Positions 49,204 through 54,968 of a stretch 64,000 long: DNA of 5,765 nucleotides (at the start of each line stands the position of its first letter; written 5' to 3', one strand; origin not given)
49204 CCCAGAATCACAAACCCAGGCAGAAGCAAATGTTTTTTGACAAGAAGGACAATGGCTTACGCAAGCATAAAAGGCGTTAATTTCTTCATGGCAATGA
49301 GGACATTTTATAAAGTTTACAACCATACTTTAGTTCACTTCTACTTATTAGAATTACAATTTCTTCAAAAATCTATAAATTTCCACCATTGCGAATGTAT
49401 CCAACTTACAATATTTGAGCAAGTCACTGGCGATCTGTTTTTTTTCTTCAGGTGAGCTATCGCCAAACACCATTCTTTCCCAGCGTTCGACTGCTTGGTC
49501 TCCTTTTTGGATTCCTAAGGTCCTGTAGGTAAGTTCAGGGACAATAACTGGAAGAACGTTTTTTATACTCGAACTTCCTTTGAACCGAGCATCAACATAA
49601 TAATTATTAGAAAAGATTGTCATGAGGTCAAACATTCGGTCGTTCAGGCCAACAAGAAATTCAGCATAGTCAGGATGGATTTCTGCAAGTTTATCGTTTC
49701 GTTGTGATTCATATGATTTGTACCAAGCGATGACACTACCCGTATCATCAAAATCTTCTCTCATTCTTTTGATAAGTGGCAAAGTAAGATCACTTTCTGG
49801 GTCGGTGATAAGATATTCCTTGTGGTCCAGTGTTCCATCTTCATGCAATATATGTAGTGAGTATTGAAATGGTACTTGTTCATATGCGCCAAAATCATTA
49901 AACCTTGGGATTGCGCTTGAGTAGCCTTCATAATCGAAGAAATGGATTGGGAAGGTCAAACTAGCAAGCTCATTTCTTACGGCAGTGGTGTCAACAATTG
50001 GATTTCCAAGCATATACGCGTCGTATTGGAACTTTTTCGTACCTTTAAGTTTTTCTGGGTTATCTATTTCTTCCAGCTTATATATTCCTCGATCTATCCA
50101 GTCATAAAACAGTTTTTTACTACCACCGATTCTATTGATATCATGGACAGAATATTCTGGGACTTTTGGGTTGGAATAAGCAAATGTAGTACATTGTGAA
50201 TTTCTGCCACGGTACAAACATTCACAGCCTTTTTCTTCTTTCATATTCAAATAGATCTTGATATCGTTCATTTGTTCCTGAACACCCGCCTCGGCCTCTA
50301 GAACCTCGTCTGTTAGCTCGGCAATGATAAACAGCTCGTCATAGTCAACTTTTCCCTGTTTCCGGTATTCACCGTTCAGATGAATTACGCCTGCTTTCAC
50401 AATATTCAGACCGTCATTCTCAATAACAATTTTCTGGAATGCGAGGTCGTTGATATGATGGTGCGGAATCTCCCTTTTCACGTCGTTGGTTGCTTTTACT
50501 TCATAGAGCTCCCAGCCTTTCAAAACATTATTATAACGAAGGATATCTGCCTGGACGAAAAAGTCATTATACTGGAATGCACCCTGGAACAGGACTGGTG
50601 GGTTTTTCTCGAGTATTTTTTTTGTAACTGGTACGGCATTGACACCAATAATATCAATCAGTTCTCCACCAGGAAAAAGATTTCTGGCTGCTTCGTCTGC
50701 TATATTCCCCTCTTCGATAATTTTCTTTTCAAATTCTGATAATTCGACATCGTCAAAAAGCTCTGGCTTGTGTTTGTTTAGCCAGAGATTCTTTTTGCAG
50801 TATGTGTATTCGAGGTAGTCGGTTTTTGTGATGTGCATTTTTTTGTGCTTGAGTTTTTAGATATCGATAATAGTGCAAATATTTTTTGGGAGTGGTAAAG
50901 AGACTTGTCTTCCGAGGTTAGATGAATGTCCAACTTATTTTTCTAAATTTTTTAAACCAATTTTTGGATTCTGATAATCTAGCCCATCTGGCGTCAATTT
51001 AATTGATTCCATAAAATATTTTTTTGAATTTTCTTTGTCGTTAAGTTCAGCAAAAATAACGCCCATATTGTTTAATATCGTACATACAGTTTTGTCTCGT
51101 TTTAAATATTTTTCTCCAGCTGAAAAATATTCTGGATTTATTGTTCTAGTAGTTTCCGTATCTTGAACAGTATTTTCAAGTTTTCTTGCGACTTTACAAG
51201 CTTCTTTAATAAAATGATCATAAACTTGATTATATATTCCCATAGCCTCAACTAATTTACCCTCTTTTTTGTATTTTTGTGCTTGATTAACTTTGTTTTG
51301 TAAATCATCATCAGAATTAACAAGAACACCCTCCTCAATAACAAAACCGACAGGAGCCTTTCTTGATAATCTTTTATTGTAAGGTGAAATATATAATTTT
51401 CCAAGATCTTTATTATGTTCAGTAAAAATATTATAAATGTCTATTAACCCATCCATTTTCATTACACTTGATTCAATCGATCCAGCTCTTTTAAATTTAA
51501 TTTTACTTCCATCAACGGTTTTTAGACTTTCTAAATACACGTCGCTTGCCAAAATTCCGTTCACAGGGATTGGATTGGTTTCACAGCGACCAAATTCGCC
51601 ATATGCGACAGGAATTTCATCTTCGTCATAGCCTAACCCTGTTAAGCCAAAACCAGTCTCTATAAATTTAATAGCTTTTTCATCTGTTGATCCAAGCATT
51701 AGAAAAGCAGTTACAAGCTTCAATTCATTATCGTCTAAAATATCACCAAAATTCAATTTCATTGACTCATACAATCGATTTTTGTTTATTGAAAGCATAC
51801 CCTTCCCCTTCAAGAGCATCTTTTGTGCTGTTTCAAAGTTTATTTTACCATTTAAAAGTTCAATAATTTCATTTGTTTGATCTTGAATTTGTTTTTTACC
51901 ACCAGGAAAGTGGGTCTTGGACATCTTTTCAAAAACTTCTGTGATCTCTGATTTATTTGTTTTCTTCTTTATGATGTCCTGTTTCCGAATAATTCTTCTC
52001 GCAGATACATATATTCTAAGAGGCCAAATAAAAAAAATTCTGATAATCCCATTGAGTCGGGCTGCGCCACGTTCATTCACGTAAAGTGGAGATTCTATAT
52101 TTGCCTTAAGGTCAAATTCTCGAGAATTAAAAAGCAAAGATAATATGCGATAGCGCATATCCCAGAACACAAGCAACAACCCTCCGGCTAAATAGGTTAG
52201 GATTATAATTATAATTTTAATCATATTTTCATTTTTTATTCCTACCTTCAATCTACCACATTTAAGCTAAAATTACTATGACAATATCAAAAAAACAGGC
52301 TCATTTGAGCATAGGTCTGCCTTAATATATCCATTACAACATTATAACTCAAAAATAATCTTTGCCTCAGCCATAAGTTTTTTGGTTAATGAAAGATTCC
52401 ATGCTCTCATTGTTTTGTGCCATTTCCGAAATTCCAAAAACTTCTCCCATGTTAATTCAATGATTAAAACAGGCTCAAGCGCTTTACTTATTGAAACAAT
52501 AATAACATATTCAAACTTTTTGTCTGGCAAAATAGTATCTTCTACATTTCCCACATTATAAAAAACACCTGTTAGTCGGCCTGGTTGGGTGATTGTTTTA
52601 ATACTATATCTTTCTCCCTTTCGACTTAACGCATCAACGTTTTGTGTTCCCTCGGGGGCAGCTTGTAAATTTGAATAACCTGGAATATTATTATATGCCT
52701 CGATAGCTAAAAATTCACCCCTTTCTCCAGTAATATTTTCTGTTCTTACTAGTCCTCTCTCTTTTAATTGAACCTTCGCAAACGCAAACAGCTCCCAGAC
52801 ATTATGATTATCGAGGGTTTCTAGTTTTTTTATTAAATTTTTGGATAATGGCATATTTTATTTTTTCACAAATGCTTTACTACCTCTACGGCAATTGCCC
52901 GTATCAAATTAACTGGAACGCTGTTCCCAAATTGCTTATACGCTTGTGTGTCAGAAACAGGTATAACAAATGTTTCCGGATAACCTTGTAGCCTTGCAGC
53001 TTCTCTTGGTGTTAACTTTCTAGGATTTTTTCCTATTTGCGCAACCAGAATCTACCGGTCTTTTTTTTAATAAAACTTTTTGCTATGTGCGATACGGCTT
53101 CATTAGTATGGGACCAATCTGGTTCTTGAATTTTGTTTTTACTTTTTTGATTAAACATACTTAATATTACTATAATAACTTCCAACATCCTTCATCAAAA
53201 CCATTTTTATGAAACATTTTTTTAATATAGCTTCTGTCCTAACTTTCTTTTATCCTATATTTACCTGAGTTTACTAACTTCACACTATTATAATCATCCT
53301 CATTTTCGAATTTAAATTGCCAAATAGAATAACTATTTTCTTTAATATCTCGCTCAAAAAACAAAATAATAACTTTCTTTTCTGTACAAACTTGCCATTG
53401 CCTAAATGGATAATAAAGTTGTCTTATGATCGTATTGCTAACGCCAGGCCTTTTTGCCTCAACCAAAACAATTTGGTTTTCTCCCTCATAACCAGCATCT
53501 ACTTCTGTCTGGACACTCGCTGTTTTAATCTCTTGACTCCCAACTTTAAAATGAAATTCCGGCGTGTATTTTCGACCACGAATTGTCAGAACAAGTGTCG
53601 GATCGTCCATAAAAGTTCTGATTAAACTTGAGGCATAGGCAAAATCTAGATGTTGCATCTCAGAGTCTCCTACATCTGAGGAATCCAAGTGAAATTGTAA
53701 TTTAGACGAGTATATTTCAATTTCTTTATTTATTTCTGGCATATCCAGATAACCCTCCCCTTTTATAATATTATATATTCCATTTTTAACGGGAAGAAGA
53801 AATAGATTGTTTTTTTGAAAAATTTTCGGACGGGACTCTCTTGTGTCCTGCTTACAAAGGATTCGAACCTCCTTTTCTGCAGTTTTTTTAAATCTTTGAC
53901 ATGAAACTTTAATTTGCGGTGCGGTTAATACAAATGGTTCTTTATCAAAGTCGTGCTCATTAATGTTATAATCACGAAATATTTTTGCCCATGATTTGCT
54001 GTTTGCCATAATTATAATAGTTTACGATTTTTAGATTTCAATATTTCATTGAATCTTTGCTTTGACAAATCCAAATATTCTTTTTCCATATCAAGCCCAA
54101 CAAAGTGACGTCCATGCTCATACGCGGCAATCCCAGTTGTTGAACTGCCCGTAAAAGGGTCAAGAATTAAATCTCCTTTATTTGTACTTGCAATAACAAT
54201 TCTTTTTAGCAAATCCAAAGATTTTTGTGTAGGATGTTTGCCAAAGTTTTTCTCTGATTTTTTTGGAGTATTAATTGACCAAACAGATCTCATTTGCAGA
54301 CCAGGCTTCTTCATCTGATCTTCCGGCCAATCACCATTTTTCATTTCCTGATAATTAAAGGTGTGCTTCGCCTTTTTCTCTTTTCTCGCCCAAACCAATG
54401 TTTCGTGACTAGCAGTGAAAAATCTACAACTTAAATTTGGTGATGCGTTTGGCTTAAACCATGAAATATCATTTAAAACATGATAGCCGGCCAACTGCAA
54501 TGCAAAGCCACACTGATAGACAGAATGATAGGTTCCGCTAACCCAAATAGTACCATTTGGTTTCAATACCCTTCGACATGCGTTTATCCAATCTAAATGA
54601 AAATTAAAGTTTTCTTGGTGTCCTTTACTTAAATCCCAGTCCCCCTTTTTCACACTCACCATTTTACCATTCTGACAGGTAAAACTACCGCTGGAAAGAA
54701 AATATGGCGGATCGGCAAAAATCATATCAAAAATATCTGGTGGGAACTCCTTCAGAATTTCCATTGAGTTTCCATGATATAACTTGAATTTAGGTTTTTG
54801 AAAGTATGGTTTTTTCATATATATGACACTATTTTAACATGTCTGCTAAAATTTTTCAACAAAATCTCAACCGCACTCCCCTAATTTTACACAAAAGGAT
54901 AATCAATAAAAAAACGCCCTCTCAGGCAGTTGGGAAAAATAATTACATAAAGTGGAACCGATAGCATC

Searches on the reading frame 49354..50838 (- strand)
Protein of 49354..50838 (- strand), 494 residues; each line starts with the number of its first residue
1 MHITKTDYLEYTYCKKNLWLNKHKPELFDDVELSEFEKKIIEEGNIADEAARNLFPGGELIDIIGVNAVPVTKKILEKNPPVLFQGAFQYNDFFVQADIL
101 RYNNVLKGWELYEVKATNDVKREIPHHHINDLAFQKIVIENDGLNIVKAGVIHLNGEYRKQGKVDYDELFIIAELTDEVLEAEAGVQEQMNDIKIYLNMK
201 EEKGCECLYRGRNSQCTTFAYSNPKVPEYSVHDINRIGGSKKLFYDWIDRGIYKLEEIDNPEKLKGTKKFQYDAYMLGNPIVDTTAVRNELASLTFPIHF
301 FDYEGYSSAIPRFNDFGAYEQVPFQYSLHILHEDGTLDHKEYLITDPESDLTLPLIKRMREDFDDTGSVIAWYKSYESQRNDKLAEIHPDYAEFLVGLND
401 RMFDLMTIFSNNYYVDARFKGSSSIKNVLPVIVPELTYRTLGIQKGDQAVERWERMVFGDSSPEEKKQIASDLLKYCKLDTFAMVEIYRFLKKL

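Call 18: search_protein_families(library=phrogs, proteins=[window:49354-50838:-], max_evalue=0.001)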
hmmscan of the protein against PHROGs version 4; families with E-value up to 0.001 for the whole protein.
window:49354-50838:- (494 aa): 0 families

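Call 19: search_protein_families(library=pfam, proteins=[window:49354-50838:-], max_evalue=0.001)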
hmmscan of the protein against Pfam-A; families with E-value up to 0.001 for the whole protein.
window:49354-50838:- (494 aa): 1 family
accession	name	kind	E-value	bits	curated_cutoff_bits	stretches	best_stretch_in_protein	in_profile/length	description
PF11074.14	DUF2779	-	1.9e-36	125.6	23.3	1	299-424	1-126/126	Domain of unknown function(DUF2779)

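Call 28: search_protein_families(library=padloc, proteins=[window:49354-50838:-], max_evalue=0.01)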
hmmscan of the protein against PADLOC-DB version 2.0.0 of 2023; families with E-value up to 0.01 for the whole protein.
window:49354-50838:- (494 aa): 3 families
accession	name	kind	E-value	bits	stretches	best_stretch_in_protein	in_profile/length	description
PDLC01611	Cas4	-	2.8e-05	22.5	1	10-207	7-150/158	"CAS-I,CAS-II,CAS-III,CAS-IV,CAS-V,CAS-VI; acquisition_associated"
PDLC01447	Cas4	-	5.7e-05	21.6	1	2-166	4-115/161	"CAS-I,CAS-II,CAS-III,CAS-IV,CAS-V,CAS-VI; acquisition_associated"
PDLC00943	Cas4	-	0.00024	19.1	1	6-210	4-175/180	CRISPR-associated protein Cas4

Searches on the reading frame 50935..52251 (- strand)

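Call 18: search_protein_families(library=phrogs, proteins=[window:50935-52251:-], max_evalue=0.001)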
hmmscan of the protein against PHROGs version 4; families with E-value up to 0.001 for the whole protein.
window:50935-52251:- (438 aa): 0 families

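Call 19: search_protein_families(library=pfam, proteins=[window:50935-52251:-], max_evalue=0.001)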
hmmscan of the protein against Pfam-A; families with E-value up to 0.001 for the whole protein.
window:50935-52251:- (438 aa): 1 family
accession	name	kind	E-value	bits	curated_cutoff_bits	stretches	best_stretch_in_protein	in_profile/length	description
PF13181.12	TPR_8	-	9.3e-05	22.7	25.7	1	392-422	3-33/34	Tetratricopeptide repeat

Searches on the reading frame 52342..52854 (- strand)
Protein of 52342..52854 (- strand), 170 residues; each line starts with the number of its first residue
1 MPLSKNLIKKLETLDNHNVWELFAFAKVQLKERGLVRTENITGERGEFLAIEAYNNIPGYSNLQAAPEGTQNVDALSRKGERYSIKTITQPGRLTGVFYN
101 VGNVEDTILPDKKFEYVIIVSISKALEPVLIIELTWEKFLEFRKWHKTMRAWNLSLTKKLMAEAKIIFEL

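Call 18: search_protein_families(library=phrogs, proteins=[window:52342-52854:-], max_evalue=0.001)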
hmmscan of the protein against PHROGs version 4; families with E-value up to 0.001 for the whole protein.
window:52342-52854:- (170 aa): 0 families

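Call 28: search_protein_families(library=padloc, proteins=[window:52342-52854:-], max_evalue=0.01)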
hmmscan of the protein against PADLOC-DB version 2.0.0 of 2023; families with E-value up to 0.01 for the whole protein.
window:52342-52854:- (170 aa): 5 families
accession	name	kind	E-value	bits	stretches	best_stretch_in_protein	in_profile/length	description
PDLC03205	mREase_II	-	1.6e-51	172.3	1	5-169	3-165/172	Type II methyl-directed restriction enzyme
PDLC03204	mREase_II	-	1.3e-28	98.4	1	29-169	25-163/164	Type II methyl-directed restriction enzyme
PDLC03213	mREase_II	-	8.9e-26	88.5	1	11-167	14-162/201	Type II methyl-directed restriction enzyme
PDLC03212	mREase_II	-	7.7e-05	20.6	1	10-87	3-74/161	Type II methyl-directed restriction enzyme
PDLC03214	mREase_II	-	0.0019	16.3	1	33-136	23-121/164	Type II methyl-directed restriction enzyme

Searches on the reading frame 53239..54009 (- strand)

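Call 12: search_protein_families(library=pfam, proteins=[window:53239-54009:-], max_evalue=0.01)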
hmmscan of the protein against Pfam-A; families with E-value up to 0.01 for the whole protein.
window:53239-54009:- (256 aa): 3 families
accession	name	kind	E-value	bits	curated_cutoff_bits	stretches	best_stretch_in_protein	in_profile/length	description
PF22518.2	DUF6997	-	1.8e-47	162.1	27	1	84-252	3-175/175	Domain of unknown function (DUF6997)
PF22515.2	DUF6996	-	1.2e-21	76.9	27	1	5-81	2-71/71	Domain of unknown function (DUF6996)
PF19005.6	DUF5734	-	0.004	17.8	27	0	209-242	45-77/83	Domain of unknown function (DUF5734)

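Call 28: search_protein_families(library=padloc, proteins=[window:53239-54009:-], max_evalue=0.01)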
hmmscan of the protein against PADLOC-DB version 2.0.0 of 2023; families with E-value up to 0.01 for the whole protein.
window:53239-54009:- (256 aa): 1 family
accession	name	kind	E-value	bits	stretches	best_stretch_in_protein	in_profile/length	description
PDLC03513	REase_II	-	7.6e-30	102.7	1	3-253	7-248/426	Type II restriction enzyme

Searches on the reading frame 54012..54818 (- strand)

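Call 12: search_protein_families(library=pfam, proteins=[window:54012-54818:-], max_evalue=0.01)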
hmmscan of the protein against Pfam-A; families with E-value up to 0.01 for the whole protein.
window:54012-54818:- (268 aa): 2 families
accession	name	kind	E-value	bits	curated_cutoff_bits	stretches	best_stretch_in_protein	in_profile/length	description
PF01555.25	N6_N4_Mtase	-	1.5e-56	192.2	26.7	1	31-253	2-220/221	DNA methylase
PF13847.12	Methyltransf_31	-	0.00025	21.2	27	0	214-255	3-47/145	Methyltransferase domain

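Call 28: search_protein_families(library=padloc, proteins=[window:54012-54818:-], max_evalue=0.01)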
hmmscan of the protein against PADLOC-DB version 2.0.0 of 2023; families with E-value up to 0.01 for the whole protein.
window:54012-54818:- (268 aa): 70 families (the best 25 are shown)
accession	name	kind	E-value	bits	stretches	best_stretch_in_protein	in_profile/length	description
PDLC03371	MTase_II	-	9.4e-97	321.6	1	2-261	2-257/260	Type II methyltransferase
PDLC03216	MTase_II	-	5.7e-73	244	1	7-265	8-264/364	Type II methyltransferase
PDLC03738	oMTase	-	2.5e-68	228.5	1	12-263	22-272/376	orphan methyltransferase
PDLC03302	MTase_II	-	7.1e-56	188.2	1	13-258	7-262/626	Type II methyltransferase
PDLC03299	MTase_II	-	1.7e-40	137.4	1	4-258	8-259/296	Type II methyltransferase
PDLC03387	MTase_II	-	2e-36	123.7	1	103-265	131-284/289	Type II methyltransferase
PDLC03279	MTase_II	-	5.4e-32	108.8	1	11-257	357-585/587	Type II methyltransferase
PDLC03353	MTase_II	-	3.7e-28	96.8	1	3-259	2-253/260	Type II methyltransferase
PDLC03320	MTase_II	-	3.8e-28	96.5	1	8-262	30-280/289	Type II methyltransferase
PDLC03339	MTase_II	-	1.2e-25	88.1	2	147-264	163-279/399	Type II methyltransferase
PDLC03238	MTase_II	-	8.8e-25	85.6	1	2-264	115-371/428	Type II methyltransferase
PDLC03252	MTase_II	-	2.1e-24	84.5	1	103-260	210-357/365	Type II methyltransferase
PDLC03300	MTase_II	-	2.2e-23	80.8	1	15-258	16-278/302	Type II methyltransferase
PDLC03265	MTase_II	-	3.9e-23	80.4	2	189-260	261-332/333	Type II methyltransferase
PDLC03230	MTase_II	-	7.7e-23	79.4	1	11-255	36-281/360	Type II methyltransferase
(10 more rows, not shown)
